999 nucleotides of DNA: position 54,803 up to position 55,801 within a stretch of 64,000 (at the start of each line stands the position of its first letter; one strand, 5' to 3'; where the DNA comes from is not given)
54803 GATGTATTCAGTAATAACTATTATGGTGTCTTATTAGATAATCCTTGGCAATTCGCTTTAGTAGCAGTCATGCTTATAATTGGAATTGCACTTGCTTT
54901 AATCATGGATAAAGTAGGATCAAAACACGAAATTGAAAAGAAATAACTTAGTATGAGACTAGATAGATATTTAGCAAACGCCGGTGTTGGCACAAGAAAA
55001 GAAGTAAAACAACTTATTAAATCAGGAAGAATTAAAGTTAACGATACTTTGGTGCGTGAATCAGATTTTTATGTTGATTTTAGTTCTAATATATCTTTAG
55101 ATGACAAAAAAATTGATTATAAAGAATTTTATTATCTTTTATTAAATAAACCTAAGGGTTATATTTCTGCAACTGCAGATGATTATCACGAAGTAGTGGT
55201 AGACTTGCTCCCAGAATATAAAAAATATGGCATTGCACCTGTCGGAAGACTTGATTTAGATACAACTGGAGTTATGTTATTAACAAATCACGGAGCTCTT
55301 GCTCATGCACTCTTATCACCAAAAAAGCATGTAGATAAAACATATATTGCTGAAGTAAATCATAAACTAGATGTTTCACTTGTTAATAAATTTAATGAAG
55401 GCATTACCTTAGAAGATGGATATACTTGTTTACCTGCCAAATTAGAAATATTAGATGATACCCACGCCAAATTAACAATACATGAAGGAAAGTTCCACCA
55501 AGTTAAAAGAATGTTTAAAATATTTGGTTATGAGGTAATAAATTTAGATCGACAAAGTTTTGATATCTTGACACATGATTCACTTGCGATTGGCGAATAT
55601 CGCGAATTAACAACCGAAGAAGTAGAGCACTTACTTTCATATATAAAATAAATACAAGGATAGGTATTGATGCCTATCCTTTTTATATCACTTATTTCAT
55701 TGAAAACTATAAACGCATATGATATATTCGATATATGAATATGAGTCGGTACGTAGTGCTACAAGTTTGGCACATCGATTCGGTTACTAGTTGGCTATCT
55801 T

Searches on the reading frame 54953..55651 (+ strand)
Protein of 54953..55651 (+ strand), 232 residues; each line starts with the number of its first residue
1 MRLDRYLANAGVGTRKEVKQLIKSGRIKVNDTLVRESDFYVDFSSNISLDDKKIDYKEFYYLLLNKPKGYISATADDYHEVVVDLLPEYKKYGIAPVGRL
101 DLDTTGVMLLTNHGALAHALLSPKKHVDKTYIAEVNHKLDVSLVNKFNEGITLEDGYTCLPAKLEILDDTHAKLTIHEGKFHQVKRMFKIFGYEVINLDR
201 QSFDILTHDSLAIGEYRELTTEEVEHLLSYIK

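Call 9: find_related_loci(query=window:54953-55648:+, collection=genome_contigs, flank=4000)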
Query window:54953-55648:+ (232 aa) in genome_contigs; peptide patterns used: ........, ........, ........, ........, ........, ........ (x = any residue, [..] = any of these).
599 stretches matched a pattern (row limit reached: there are more); 534 encode a relative of the query (tblastn E <= 1e-3); the best 80 are kept; 80 distinct loci.
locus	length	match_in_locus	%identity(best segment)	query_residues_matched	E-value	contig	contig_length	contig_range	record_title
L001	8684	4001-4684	73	1-228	7e-112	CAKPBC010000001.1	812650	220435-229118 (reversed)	MAG: uncultured Bacilli bacterium isolate REFINED_METABAT215_TOP10_CONTIGS_1500_ASSEMBLY_K77_MERGED__Hadza_MoBio_hadza-E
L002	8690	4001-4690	52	1-224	1e-69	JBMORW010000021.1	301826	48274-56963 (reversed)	MAG: Bacillota bacterium isolate Betzabe_MAG190 MAG190_21, whole genome shotgun sequence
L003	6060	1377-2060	49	1-225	1e-67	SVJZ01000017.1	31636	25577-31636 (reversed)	MAG: Oscillospiraceae bacterium isolate SIG448 NODE_29536_length_31636_cov_2.254721, whole genome shotgun sequence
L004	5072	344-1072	49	1-227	4e-67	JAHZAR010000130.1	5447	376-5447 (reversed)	MAG: Clostridiales bacterium isolate HRGM_Genome_1842 HRGM_Genome_1842_128, whole genome shotgun sequence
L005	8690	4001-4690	49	1-229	5e-67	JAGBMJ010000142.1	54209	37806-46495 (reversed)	MAG: Lachnospiraceae bacterium isolate RGIG9247 Water_deer_Rumen-5__c453010, whole genome shotgun sequence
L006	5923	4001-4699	46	1-227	9e-67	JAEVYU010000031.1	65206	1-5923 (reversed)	MAG: Bacillota bacterium isolate OH_PBB_143 k127_1787683, whole genome shotgun sequence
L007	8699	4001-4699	51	1-227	2e-66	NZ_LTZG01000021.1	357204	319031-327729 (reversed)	Planococcus maritimus strain MKU009 contig_3, whole genome shotgun sequence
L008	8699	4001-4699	51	2-227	2e-66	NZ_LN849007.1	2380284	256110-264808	Clostridium niameyense strain MT5, whole genome shotgun sequence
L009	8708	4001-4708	50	1-229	5e-66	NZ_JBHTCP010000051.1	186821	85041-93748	Fictibacillus iocasae strain CGMCC 1.16031 soapdenovo_K_105_51, whole genome shotgun sequence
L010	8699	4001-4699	52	2-227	3e-66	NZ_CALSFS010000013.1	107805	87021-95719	Clostridium sp. Marseille-Q2269 contig00013, whole genome shotgun sequence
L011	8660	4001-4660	50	1-217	3e-66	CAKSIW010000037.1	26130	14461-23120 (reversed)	MAG: uncultured Clostridia bacterium isolate REFINED_METABAT215_TOP10_CONTIGS_1500_ASSEMBLY_K77_MERGED__Hadza_PheChl_Fib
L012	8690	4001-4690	47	2-227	4e-66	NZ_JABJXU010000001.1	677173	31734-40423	Enterococcus sp. MMGLQ5-1 Scaffold1, whole genome shotgun sequence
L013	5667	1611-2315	49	1-229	6e-66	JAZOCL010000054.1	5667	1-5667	MAG: Clostridia bacterium isolate T1900044756_TS20190222.MAGScoT_cleanbin_000032 SGB_2281_k141_2508151, whole genome sho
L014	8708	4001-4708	47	1-229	3e-65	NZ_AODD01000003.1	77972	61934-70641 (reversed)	Listeria grandensis FSL F6-0971 c3, whole genome shotgun sequence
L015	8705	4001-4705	49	1-227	2e-65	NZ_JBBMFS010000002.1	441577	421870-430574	Lachnospira intestinalis strain CLA-AA-H89B CLA-AA-H89B_contig_2_length_441577, whole genome shotgun sequence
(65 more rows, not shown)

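Call 14: find_encoding_contigs(protein=window:54953-55651:+, flank=6000, max_places=10)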
Protein window:54953-55651:+ (232 aa): 2 contigs read that carry it; 1 place shown.
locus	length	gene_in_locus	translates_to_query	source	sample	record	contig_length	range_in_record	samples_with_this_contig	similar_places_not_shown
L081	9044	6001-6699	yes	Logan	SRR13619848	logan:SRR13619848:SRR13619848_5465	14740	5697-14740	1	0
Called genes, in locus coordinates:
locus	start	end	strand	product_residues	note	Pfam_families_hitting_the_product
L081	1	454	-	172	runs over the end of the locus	PF04014:MazE_antitoxin, PF15714:SpoVT_C (weak)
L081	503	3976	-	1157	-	PF17757:UvrB_inter, PF02559:CarD_TRCF_RID, PF00270:DEAD, PF04851:ResIII, PF00271:Helicase_C, PF03461:TRCF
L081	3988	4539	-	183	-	PF01195:Pept_tRNA_hydro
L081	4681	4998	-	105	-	-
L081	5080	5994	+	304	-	PF04018:VCA0040-like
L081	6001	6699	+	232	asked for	PF01479:S4, PF00849:PseudoU_synth_2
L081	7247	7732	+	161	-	PF12844:HTH_19, PF13443:HTH_26 (weak), PF13560:HTH_31, PF01381:HTH_3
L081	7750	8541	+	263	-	PF14257:DUF4349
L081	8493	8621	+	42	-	-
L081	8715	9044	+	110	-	?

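Call 16: find_homologous_proteins(query=window:54953-55648:+, max_evalue=1e-40)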
Query window:54953-55648:+ (232 aa): 7700 proteins with E <= 1e-40 among 8000 candidates; the best 120 are listed.
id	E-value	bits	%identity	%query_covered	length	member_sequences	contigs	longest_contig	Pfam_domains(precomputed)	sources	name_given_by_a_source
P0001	3.1e-148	510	100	100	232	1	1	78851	PF00849.28,PF01479.31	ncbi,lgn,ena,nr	ncbi:MAG: rRNA pseudouridine synthase [Erysipelotrichales bacterium]|nr:rRNA pseudouridine synthase 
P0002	1.7e-135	468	90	100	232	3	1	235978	PF00849.28,PF01479.31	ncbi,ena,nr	ncbi:MAG: rRNA pseudouridine synthase [Erysipelotrichales bacterium]|nr:rRNA pseudouridine synthase 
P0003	8.9e-129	446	85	100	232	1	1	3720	PF00849.28,PF01479.31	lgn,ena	-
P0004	2.4e-128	445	85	100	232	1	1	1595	PF00849.28,PF01479.31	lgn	-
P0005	8.8e-128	443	84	100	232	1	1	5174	PF00849.28,PF01479.31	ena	-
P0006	1.5e-127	442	84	100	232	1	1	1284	PF00849.28,PF01479.31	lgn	-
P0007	4.5e-109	382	73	100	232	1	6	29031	PF00849.28,PF01479.31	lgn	-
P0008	3.6e-108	379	73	100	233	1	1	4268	PF00849.28,PF01479.31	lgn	-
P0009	4.1e-105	369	72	98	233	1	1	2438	PF00849.28,PF01479.31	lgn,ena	-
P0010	3.6e-104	366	71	98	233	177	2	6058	PF00849.28,PF01479.31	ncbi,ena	-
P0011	5.0e-104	365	71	98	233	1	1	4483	PF00849.28,PF01479.31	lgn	-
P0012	1.0e-102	361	70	98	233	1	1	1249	PF00849.28,PF01479.31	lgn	-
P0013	5.6e-101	355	69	98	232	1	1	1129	PF00849.28,PF01479.31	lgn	-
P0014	2.6e-100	353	68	100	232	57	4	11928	PF00849.28,PF01479.31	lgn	-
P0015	1.6e-95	337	65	100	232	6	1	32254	PF00849.28,PF01479.31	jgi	-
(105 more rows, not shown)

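Call 17: find_encoding_contigs(protein=P0002, flank=6000, max_places=4)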
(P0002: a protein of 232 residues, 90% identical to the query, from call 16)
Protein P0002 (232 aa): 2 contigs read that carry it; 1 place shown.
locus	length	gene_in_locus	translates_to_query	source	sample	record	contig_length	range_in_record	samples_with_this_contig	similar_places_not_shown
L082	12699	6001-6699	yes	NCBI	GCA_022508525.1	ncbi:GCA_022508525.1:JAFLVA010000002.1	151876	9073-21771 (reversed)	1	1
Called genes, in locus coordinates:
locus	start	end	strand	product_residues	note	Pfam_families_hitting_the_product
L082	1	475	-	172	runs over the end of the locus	PF04014:MazE_antitoxin, PF15714:SpoVT_C (weak)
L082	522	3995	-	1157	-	PF17757:UvrB_inter, PF02559:CarD_TRCF_RID, PF00270:DEAD, PF04851:ResIII, PF00271:Helicase_C, PF03461:TRCF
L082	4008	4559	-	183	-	PF01195:Pept_tRNA_hydro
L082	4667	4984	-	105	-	-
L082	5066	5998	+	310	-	PF04018:VCA0040-like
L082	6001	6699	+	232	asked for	PF01479:S4, PF00849:PseudoU_synth_2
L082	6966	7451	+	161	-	PF12844:HTH_19, PF13443:HTH_26 (weak), PF13560:HTH_31, PF01381:HTH_3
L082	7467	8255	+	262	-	PF14257:DUF4349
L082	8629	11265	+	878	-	PF01326:PPDK_N, PF00391:PEP-utilizers, PF02896:PEP-utilizers_C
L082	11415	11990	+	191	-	PF00484:Pro_CA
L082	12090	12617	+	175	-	PF18927:CrtO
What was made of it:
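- On Retron / DRT / bridge-RNA-type ncRNA: The neighbours are a VCA0040-like gene, rsuA, XRE, DUF4349, ppdk and a carbonic anhydrase gene (calls 14, 17).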

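Call 18: find_encoding_contigs(protein=P0003, flank=6000, max_places=4)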
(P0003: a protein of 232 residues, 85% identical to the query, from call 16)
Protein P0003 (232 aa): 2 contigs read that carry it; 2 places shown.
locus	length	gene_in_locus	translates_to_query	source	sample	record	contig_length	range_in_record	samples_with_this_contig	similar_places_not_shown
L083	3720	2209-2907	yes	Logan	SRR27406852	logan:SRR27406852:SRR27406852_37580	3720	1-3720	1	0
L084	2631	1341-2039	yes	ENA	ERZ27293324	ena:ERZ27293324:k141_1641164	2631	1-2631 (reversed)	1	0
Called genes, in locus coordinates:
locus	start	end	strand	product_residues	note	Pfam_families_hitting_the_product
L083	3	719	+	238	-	?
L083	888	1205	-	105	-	-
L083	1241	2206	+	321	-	PF04018:VCA0040-like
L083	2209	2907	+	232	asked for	PF01479:S4, PF00849:PseudoU_synth_2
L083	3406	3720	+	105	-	?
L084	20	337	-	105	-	-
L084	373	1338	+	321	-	PF04018:VCA0040-like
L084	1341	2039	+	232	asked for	PF01479:S4, PF00849:PseudoU_synth_2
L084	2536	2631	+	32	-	?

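Call 19: find_encoding_contigs(protein=P0005, flank=6000, max_places=4)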
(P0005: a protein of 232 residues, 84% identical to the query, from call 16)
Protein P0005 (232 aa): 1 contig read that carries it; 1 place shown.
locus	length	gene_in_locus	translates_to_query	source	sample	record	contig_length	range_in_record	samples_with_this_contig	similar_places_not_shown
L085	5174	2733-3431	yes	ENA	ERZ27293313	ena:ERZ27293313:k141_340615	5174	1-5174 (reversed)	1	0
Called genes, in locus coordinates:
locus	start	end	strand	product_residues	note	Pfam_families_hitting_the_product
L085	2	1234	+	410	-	?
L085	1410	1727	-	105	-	-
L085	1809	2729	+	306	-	PF04018:VCA0040-like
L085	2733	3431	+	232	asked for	PF01479:S4, PF00849:PseudoU_synth_2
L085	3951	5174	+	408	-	?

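Call 32: find_encoding_contigs(protein=P0007, flank=8000, max_places=3)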
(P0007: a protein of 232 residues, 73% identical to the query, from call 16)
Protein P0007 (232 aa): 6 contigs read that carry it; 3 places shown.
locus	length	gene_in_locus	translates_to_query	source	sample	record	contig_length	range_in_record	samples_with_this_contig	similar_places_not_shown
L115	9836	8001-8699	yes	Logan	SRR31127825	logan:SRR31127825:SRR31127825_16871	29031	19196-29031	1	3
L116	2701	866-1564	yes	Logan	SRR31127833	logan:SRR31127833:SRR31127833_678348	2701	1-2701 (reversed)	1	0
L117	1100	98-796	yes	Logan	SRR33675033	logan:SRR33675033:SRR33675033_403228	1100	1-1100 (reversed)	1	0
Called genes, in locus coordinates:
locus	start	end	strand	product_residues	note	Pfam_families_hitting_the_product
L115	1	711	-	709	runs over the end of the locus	PF07228:SpoIIE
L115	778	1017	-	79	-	-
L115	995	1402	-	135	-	PF09578:Spore_YabQ (weak)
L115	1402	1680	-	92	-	PF07873:YabP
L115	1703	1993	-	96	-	PF01479:S4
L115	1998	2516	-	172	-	PF04014:MazE_antitoxin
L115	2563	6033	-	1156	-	PF22590:Cas3-like_C_2 (faint), PF17757:UvrB_inter, PF02559:CarD_TRCF_RID, PF00270:DEAD, PF04851:ResIII, PF00271:Helicase_C, PF03461:TRCF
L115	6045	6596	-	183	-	PF01195:Pept_tRNA_hydro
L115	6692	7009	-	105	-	PF07561:DUF1540 (faint)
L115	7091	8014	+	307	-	PF04018:VCA0040-like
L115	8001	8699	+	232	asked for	PF01479:S4, PF00849:PseudoU_synth_2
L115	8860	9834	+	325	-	?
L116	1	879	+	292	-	?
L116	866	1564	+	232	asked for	PF01479:S4, PF00849:PseudoU_synth_2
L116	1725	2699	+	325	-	?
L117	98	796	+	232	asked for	PF01479:S4, PF00849:PseudoU_synth_2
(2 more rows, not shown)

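Call 33: find_encoding_contigs(protein=P0014, flank=8000, max_places=3)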
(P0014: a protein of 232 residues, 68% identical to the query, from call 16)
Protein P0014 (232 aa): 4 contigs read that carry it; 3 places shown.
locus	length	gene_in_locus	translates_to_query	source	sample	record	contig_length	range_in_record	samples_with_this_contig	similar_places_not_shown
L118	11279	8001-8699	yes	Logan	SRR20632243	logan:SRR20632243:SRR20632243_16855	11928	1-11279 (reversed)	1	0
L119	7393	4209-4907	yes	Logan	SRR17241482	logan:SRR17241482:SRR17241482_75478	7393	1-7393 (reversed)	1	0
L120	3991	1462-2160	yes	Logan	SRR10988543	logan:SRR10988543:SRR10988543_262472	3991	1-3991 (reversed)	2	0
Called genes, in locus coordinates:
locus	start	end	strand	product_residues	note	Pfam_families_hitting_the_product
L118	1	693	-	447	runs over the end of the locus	?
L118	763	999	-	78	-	-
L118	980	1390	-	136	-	-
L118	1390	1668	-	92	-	PF07873:YabP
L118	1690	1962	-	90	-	PF01479:S4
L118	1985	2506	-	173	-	PF04014:MazE_antitoxin, PF15714:SpoVT_C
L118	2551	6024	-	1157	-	PF17757:UvrB_inter, PF02559:CarD_TRCF_RID, PF00270:DEAD, PF04851:ResIII, PF00271:Helicase_C, PF03461:TRCF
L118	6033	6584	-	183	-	PF01195:Pept_tRNA_hydro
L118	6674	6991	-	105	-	-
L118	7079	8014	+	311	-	PF04018:VCA0040-like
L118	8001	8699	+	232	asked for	PF01479:S4, PF00849:PseudoU_synth_2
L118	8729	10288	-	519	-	PF00370:FGGY_N, PF02782:FGGY_C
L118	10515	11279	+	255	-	?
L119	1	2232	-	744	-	?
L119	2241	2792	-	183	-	PF01195:Pept_tRNA_hydro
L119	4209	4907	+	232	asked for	PF01479:S4, PF00849:PseudoU_synth_2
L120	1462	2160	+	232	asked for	PF01479:S4, PF00849:PseudoU_synth_2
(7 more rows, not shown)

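Call 34: find_encoding_contigs(protein=P0015, flank=8000, max_places=3)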
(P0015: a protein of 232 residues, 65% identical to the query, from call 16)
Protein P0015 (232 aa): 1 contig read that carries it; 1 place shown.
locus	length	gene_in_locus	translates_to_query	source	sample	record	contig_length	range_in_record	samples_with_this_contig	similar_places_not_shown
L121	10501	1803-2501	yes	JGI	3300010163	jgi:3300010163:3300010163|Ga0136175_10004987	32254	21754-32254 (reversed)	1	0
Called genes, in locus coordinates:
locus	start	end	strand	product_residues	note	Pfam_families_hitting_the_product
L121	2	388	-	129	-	?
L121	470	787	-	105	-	PF07561:DUF1540 (faint)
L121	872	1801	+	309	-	PF04018:VCA0040-like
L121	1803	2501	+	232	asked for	PF01479:S4, PF00849:PseudoU_synth_2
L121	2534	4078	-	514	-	PF00370:FGGY_N, PF02782:FGGY_C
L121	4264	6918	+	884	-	PF01326:PPDK_N, PF00391:PEP-utilizers, PF02896:PEP-utilizers_C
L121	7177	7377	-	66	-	PF09954:DUF2188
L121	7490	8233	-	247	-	PF00483:NTP_transferase, PF01128:IspD (weak), PF12804:NTP_transf_3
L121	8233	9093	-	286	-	PF22700:MVD-like_N (faint), PF00288:GHMP_kinases_N, PF08544:GHMP_kinases_C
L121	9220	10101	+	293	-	-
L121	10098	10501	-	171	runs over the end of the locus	-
